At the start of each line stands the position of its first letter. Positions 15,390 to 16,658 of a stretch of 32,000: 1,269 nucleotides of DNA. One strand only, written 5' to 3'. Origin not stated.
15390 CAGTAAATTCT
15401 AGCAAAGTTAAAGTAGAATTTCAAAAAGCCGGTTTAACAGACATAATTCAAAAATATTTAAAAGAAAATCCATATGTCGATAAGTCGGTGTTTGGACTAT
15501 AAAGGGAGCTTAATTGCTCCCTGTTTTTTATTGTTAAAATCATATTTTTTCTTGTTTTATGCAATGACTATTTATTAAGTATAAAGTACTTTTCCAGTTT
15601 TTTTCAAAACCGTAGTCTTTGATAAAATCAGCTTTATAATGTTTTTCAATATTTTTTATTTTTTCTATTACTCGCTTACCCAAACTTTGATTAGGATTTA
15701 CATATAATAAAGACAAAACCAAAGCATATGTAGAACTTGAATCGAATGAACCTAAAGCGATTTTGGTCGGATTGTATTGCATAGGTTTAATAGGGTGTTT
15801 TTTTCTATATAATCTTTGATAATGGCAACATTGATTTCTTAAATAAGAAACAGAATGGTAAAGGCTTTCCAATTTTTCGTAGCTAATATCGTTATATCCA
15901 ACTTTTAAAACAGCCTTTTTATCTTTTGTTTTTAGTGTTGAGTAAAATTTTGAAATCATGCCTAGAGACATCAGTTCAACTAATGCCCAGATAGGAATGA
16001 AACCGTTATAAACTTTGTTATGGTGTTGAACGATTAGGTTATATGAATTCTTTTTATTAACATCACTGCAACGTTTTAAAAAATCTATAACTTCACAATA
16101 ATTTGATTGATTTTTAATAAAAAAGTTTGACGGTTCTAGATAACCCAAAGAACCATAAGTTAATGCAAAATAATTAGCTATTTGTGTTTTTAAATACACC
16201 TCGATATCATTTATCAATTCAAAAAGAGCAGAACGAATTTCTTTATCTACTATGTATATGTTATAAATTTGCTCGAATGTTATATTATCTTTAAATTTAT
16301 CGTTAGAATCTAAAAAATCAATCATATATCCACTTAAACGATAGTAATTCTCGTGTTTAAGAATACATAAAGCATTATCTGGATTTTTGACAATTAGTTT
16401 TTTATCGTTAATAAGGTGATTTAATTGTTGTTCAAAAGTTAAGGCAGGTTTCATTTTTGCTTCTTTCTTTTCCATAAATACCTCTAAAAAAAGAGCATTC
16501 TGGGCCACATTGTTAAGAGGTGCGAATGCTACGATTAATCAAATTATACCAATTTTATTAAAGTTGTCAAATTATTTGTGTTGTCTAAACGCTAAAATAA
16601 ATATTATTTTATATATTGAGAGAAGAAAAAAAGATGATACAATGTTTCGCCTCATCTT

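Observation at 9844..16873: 7-kb integrated-element remnant splitting the conserved rsmB|rlmN junction, reduced to three parts: int relic, giant ORF, Abi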

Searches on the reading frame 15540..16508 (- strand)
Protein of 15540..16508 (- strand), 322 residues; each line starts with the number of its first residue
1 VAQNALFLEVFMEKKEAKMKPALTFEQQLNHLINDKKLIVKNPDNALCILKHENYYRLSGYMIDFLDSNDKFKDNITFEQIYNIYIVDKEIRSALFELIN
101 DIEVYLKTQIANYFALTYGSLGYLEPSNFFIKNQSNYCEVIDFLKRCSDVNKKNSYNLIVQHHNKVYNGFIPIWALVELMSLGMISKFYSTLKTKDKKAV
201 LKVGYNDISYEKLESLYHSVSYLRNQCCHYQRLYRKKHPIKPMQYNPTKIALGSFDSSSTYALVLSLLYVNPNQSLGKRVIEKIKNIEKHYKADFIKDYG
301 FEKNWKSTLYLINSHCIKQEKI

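Call 7: search_protein_families(library=pfam, proteins=[window:15540-16508:-], max_evalue=0.01)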
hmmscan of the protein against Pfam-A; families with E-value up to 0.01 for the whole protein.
window:15540-16508:- (322 aa): 1 family
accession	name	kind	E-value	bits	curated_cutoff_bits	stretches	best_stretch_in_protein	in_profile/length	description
PF07751.16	Abi_2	-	1.5e-45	156.2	25.6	1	49-234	2-183/184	Abi-like protein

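Call 8: search_protein_families(library=phrogs, proteins=[window:15540-16508:-], max_evalue=0.01)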
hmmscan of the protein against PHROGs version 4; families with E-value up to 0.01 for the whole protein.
window:15540-16508:- (322 aa): 3 families
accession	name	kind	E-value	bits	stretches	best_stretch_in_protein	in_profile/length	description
phrog_2158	-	moron, auxiliary metabolic gene and host takeover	3.4e-58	198.4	1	18-312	2-311/315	abortive infection resistance protein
phrog_15617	-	unknown function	1.4e-21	78.3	1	152-307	9-161/165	-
phrog_18101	-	unknown function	4.2e-21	76.3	1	15-124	4-114/119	-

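Call 20: find_related_loci(query=window:15540-16475:-, collection=viral_contigs, flank=10000)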
Query window:15540-16475:- (311 aa) in viral_contigs; peptide patterns used: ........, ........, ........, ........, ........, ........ (x = any residue, [..] = any of these).
27 stretches matched a pattern, but none encodes a relative of the query by tblastn (E <= 1e-3).

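Call 26: search_protein_families(library=padloc, proteins=[window:15540-16475:-], max_evalue=0.001)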
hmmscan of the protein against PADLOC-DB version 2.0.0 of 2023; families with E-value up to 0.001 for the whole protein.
window:15540-16475:- (311 aa): 1 family
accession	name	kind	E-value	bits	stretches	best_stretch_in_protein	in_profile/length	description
PDLC02344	AbiD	-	2.3e-77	258.4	1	6-298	2-275/277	AbiD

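Call 36: find_homologous_proteins(query=window:15540-16475:-, max_evalue=0.00001)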
Query window:15540-16475:- (311 aa): 56 proteins with E <= 0.00001 among 1368 candidates.
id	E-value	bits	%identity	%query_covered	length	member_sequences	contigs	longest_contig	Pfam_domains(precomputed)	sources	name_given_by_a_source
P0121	4.2e-191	652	99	95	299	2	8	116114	PF07751.17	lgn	-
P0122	1.3e-150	519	74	99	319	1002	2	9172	PF07751.17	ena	-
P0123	1.4e-146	506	74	97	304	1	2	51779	PF07751.17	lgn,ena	-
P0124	8.3e-130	451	65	96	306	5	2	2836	PF07751.17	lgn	-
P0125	3.5e-126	439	63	97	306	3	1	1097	PF07751.17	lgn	-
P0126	3.8e-125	435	62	97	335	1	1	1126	PF07751.17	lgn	-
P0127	1.2e-124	434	62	99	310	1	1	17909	PF07751.17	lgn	-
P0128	1.8e-123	430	63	98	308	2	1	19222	PF07751.17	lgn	-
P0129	3.9e-123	429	63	97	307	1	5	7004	PF07751.17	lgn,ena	-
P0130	2.8e-122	426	63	97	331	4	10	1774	PF07751.17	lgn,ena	-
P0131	5.8e-122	425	62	99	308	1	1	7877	PF07751.17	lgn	-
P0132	1.3e-121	424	62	96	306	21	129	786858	PF07751.17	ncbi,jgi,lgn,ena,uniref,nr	ncbi:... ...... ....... [[Clostridium] innocuum]|uniref:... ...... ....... n=1 Tax=Clostridium TaxID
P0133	2.9e-121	423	62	96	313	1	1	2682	PF07751.17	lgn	-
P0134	1.0e-120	421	62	97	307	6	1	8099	PF07751.17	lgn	-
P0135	1.4e-118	414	62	97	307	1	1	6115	PF07751.17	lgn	-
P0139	7.9e-102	359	56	97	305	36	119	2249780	PF07751.17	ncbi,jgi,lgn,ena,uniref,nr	ncbi:MAG: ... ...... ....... [Amedibacillus dolichus]|jgi:hypothetical protein|uniref:Abi family pro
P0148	6.0e-80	287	47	98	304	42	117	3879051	PF07751.17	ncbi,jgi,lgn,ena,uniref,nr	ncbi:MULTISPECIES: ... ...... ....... [Bacillota]|uniref:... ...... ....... n=2 Tax=Amedibacillus Ta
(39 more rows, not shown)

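Call 39: find_encoding_contigs(protein=P0121, flank=10000, max_places=6)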
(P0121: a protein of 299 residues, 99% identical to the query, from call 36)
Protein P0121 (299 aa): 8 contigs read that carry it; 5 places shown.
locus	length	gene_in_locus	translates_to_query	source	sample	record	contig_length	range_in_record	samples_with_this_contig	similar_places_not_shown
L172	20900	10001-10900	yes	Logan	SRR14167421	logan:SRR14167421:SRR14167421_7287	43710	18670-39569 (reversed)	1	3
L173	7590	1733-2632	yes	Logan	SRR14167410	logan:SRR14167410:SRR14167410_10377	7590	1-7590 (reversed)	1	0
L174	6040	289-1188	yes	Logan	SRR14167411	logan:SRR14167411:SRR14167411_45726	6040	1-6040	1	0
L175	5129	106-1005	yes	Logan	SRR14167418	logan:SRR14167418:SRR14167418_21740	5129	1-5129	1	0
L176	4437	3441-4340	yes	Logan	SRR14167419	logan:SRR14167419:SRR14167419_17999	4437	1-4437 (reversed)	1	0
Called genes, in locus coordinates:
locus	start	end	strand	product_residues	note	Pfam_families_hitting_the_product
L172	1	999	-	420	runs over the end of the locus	PF01595:CNNM, PF00571:CBS (weak), PF03471:CorC_HlyC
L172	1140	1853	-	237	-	PF02811:PHP (weak)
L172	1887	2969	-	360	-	PF00091:Tubulin, PF12327:FtsZ_C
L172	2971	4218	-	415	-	-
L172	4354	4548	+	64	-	PF00830:Ribosomal_L28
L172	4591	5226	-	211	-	PF00834:Ribul_P_3_epim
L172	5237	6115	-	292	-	PF03193:RsgA_GTPase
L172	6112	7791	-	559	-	PF00069:Pkinase, PF07714:PK_Tyr_Ser-Thr, PF03109:ABC1 (weak), PF03793:PASTA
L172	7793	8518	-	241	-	PF00481:PP2C, PF13672:PP2C_2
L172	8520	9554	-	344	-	PF21016:RlmN_N, PF04055:Radical_SAM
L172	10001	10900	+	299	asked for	PF07751:Abi_2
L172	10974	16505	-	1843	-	PF18819:MuF_C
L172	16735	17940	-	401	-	PF01029:NusB, PF22458:RsmF-B_ferredox (weak), PF01189:Methyltr_RsmB-F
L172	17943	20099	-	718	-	PF17764:PriA_3primeBD, PF00270:DEAD, PF04851:ResIII, PF18319:Zn_ribbon_PriA, PF00271:Helicase_C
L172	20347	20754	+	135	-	PF13411:MerR_1 (weak), PF09278:MerR-DNA-bind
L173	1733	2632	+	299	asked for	PF07751:Abi_2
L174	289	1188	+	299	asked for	PF07751:Abi_2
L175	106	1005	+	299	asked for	PF07751:Abi_2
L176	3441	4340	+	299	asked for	PF07751:Abi_2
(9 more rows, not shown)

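Call 40: find_encoding_contigs(protein=P0123, flank=10000, max_places=4)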
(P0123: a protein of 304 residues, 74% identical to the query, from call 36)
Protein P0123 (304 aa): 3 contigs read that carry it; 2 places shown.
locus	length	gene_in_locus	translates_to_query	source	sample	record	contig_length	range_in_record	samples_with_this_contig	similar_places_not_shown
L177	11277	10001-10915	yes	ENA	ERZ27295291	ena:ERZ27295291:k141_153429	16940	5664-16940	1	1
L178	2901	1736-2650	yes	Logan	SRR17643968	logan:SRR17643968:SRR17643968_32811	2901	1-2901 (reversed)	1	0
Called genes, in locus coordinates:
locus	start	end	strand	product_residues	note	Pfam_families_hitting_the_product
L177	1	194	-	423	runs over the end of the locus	PF13203:DUF2201_N, PF09967:DUF2201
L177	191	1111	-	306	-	PF13306:LRR_5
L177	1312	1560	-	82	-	-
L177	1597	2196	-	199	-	PF01300:Sua5_yciO_yrdC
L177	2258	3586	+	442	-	PF10396:TrmE_N, PF00350:Dynamin_N (faint), PF12631:MnmE_helical, PF01926:MMR_HSR1, PF02421:FeoB_N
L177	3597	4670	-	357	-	PF01321:Creatinase_N, PF00557:Peptidase_M24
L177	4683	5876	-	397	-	PF00512:HisKA, PF02518:HATPase_c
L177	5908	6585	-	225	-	PF00072:Response_reg, PF00486:Trans_reg_C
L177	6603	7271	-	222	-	PF00072:Response_reg, PF00486:Trans_reg_C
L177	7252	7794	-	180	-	PF04607:RelA_SpoT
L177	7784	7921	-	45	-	-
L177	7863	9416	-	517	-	PF17425:Arylsulfotran_N, PF05935:Arylsulfotrans, PF14269:Arylsulfotran_2 (weak)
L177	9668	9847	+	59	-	-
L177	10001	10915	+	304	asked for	PF07751:Abi_2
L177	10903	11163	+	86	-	-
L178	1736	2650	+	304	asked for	PF07751:Abi_2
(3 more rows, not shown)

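Call 56: find_encoding_contigs(protein=P0132, flank=8000, max_places=3)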
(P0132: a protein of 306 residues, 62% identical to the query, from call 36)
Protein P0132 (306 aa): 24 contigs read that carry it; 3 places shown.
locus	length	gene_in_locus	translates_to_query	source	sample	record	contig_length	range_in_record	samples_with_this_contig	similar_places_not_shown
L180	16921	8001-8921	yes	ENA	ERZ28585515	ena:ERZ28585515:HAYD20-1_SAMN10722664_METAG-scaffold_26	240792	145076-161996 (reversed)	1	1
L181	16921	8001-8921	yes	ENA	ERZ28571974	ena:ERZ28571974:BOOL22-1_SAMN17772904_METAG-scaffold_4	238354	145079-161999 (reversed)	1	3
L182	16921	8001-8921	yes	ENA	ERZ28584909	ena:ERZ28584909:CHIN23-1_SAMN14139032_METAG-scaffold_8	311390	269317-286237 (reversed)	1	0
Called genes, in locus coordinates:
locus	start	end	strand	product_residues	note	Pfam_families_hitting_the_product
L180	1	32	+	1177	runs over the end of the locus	PF10145:PhageMin_Tail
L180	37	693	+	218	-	-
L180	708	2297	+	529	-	PF06605:Prophage_tail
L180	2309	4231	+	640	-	-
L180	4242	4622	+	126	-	-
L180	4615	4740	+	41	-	PF09693:Phage_XkdX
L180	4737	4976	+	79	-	-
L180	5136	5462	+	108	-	PF21882:Gp53-like_C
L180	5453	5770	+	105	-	-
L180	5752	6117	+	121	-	-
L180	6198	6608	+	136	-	-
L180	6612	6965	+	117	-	-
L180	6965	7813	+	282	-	PF01510:Amidase_2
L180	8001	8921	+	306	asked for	PF07751:Abi_2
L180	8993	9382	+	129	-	PF05067:Mn_catalase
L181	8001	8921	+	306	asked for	PF07751:Abi_2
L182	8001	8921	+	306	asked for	PF07751:Abi_2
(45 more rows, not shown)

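Call 57: find_encoding_contigs(protein=P0139, flank=8000, max_places=3)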
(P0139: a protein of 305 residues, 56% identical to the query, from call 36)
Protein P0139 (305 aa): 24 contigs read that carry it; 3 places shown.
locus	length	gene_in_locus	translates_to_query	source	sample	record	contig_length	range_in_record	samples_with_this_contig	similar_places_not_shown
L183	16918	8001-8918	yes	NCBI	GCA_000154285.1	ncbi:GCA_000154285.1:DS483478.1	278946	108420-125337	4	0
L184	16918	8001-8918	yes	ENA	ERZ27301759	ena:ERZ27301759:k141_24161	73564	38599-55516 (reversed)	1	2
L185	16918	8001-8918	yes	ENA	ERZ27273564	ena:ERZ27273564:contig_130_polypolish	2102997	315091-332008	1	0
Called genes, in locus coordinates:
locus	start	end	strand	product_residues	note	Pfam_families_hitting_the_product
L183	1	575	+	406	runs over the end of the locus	PF01171:ATP_bind_3, PF11734:TilS_C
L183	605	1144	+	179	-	PF14681:UPRTase (weak), PF00156:Pribosyltran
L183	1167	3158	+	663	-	PF00004:AAA, PF07728:AAA_5 (faint), PF17862:AAA_lid_3, PF01434:Peptidase_M41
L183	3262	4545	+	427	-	PF13347:MFS_2 (faint), PF05977:MFS_3, PF07690:MFS_1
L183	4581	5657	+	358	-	PF01022:HTH_5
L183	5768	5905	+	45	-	-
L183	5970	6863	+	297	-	PF01430:HSP33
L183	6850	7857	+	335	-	PF01207:Dus, PF01180:DHO_dh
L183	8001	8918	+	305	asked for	PF07751:Abi_2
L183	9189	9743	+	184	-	PF00358:PTS_EIIA_1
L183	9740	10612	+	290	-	PF03123:CAT_RBD, PF00874:PRD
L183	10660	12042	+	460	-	PF00367:PTS_EIIB, PF02378:PTS_EIIC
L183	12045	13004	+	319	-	PF01008:IF-2B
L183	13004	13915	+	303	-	PF04227:Indigoidine_A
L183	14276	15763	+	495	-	PF01336:tRNA_anti-codon, PF00152:tRNA-synt_2, PF01409:tRNA-synt_2d (faint)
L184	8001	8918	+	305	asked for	PF07751:Abi_2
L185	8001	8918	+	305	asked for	PF07751:Abi_2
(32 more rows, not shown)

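Call 58: find_encoding_contigs(protein=P0148, flank=8000, max_places=3)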
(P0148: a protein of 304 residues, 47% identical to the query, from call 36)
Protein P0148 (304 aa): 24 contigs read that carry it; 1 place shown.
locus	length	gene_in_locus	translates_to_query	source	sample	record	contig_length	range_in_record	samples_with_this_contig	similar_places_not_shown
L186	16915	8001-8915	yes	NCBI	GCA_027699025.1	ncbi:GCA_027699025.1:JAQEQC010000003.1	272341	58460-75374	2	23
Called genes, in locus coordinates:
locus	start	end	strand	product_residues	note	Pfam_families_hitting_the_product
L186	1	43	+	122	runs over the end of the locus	PF01022:HTH_5, PF12802:MarR_2 (weak), PF09339:HTH_IclR (weak), PF12840:HTH_20 (weak), PF13412:HTH_24 (weak)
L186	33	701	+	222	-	PF14512:TM1586_NiRdase, PF00881:Nitroreductase (faint)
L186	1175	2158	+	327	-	PF04392:ABC_sub_bind, PF13458:Peripla_BP_6 (weak), PF13407:Peripla_BP_4 (weak)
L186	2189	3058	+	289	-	PF02653:BPD_transp_2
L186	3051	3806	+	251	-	PF00005:ABC_tran, PF02463:SMC_N (weak)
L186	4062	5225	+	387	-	PF00483:NTP_transferase, PF00132:Hexapep (faint), PF24894:Hexapep_GlmU, PF25084:LbH_EIF2B, PF25087:GMPPB_C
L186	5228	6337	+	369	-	PF00483:NTP_transferase, PF25247:LbH_GLGC (weak), PF24894:Hexapep_GlmU, PF25084:LbH_EIF2B (weak), PF25087:GMPPB_C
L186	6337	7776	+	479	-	PF08323:Glyco_transf_5, PF13439:Glyco_transf_4 (weak), PF00534:Glycos_transf_1, PF13692:Glyco_trans_1_4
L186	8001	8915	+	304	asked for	PF07751:Abi_2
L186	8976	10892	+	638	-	PF05043:Mga (faint), PF09182:PuR_N (faint), PF00874:PRD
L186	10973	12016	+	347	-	PF02378:PTS_EIIC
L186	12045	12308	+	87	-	-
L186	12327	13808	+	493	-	PF00232:Glyco_hydro_1, PF00150:Cellulase (faint)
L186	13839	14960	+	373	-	PF00465:Fe-ADH, PF13685:Fe-ADH_2, PF25137:ADH_Fe_C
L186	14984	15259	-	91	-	-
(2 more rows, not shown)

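Call 97: search_solved_structures(query=window:15540-16475:-, max_evalue=1, show_alignments=1)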
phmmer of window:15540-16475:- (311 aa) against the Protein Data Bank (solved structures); distinct sequences matched with E-value up to 1: 1.
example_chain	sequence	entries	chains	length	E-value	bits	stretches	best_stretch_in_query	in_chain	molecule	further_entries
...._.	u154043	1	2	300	9.9e-23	84.4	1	17-296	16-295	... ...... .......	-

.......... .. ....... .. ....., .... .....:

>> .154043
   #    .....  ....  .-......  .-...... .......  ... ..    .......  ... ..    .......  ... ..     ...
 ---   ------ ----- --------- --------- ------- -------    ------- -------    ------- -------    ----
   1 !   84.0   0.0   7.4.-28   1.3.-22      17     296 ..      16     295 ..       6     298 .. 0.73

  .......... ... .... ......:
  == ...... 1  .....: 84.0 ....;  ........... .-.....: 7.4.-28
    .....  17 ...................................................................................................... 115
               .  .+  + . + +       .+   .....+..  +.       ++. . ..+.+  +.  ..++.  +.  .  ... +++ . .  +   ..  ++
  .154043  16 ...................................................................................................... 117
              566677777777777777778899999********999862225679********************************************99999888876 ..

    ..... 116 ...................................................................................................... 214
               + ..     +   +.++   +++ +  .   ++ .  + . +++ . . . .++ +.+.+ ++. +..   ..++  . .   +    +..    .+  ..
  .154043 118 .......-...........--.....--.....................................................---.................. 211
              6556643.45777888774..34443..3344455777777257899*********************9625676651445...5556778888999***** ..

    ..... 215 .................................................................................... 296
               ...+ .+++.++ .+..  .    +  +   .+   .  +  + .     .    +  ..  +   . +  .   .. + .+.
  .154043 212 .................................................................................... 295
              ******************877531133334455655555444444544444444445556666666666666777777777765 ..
